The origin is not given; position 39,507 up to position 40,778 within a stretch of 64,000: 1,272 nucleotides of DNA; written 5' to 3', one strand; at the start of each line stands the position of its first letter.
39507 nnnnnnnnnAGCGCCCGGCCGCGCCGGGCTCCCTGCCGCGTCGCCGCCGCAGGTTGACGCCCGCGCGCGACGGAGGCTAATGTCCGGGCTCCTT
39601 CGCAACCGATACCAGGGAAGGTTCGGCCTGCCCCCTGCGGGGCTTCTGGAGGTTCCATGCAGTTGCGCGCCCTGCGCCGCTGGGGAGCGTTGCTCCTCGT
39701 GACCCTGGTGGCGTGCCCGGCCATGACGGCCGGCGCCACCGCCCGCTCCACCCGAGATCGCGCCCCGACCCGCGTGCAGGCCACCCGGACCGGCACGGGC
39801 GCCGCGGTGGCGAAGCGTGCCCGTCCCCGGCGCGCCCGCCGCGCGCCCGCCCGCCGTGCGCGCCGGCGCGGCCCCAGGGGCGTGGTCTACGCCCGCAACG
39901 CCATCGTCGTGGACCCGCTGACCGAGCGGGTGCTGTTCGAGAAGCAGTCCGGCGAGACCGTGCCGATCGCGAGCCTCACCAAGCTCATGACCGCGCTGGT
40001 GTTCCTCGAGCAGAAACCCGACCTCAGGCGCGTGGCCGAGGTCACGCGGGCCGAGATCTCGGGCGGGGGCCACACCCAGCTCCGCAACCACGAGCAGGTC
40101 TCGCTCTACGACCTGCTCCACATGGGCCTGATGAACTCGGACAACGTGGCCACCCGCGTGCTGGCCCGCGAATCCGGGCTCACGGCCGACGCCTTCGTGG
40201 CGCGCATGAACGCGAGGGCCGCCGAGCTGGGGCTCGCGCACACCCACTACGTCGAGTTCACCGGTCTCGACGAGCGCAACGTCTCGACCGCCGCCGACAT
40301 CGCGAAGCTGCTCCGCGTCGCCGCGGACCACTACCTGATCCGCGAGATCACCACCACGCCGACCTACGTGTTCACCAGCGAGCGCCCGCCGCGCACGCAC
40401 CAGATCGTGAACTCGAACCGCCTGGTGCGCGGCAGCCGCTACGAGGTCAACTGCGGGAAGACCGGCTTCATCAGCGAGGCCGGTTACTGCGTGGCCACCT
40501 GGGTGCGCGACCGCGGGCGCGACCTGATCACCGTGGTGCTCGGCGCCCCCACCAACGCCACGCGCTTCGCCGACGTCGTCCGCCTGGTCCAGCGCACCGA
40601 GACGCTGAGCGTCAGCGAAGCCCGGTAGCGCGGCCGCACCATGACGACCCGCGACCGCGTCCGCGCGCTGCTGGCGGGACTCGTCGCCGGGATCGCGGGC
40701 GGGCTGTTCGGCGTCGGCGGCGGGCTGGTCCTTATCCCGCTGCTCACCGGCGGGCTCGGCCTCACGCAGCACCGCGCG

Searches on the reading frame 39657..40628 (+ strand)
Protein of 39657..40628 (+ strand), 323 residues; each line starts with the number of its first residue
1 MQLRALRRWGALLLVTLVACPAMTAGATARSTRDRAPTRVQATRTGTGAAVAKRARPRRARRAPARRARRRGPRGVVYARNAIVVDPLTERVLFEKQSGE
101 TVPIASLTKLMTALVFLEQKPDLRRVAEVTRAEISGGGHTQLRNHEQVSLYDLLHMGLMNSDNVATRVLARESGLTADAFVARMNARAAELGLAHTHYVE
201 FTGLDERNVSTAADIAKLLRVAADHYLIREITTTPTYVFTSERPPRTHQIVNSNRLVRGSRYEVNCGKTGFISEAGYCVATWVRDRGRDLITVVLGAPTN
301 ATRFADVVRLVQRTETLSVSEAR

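Call 8: search_protein_families(library=pfam, proteins=[window:39657-40628:+], max_evalue=0.1)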
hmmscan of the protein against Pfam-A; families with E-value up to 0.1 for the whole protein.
window:39657-40628:+ (323 aa): 3 families
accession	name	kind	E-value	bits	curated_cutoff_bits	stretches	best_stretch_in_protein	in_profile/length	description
PF00768.25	Peptidase_S11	-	5.7e-43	147.5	27.6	1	77-299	10-239/239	D-alanyl-D-alanine carboxypeptidase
PF13354.11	Beta-lactamase2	-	3.3e-14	53.2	22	1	86-220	5-144/214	Beta-lactamase enzyme family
PF02113.21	Peptidase_S13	-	0.0043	16.3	22.8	0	128-226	253-358/444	D-Ala-D-Ala carboxypeptidase 3 (S13) family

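Call 12: find_encoding_contigs(protein=window:39657-40628:+, flank=10000, max_places=10)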
Protein window:39657-40628:+ (323 aa): 1 contig read that carries it; 1 place shown.
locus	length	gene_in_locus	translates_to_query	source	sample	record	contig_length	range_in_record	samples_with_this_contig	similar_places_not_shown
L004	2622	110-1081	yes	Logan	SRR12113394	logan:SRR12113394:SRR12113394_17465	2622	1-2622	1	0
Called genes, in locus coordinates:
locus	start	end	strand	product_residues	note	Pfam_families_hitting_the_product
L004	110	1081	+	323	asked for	PF00768:Peptidase_S11, PF13354:Beta-lactamase2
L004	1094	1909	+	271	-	PF01925:TauE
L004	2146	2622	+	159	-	?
